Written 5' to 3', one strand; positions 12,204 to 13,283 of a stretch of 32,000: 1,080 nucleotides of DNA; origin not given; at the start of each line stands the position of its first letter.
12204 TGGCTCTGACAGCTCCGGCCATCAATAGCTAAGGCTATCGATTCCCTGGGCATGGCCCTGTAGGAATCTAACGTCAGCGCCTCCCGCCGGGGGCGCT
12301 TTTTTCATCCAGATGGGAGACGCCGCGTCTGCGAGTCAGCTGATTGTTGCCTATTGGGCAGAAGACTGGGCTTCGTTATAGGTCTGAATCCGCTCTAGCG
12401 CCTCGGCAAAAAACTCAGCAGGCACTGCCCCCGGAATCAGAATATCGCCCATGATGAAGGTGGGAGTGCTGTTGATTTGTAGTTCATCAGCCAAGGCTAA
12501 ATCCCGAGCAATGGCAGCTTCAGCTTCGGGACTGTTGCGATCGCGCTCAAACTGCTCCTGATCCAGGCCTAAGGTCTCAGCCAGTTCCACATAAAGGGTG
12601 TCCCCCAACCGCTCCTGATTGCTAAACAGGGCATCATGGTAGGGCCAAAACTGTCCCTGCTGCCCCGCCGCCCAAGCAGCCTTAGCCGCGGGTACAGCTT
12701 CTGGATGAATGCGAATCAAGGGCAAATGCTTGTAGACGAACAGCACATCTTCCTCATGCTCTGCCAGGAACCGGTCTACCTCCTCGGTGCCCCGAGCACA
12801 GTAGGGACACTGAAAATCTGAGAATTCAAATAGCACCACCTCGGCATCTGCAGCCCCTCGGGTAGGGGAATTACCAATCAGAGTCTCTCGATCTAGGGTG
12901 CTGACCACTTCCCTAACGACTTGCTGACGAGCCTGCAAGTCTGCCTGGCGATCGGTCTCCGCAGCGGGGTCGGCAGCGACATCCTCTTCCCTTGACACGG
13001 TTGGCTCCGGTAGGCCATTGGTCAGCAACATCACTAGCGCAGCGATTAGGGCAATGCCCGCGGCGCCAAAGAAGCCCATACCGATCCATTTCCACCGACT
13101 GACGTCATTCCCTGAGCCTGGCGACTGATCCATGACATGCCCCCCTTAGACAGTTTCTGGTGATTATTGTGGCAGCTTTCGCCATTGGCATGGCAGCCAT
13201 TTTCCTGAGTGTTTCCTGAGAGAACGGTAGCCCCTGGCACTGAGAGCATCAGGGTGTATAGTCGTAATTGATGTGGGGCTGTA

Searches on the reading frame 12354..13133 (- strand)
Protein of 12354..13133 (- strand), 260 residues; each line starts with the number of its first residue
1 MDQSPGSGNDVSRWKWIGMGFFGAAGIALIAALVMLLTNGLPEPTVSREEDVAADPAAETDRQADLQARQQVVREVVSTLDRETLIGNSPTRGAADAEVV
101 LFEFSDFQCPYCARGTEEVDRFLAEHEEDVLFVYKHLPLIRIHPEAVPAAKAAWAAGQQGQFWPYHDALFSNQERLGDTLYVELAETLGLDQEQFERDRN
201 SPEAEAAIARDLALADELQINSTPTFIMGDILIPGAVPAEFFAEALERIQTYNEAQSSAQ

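Call 80: search_protein_families(library=pfam, proteins=[window:12354-13133:-], max_evalue=0.0001)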
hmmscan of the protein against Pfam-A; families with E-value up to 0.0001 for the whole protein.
window:12354-13133:- (260 aa): 4 families
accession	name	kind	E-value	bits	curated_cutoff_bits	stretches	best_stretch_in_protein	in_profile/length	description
PF01323.26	DSBA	-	7.9e-24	84.9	25.6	1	103-246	4-190/191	DSBA-like thioredoxin domain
PF13462.12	Thioredoxin_4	-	4e-23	82.8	23.2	1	88-247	4-164/165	Thioredoxin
PF13743.12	Thioredoxin_5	-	8.7e-10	39.1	27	1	167-228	101-163/186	Thioredoxin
PF13098.12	Thioredoxin_2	-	1.1e-08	35.8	27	1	99-246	7-104/104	Thioredoxin-like domain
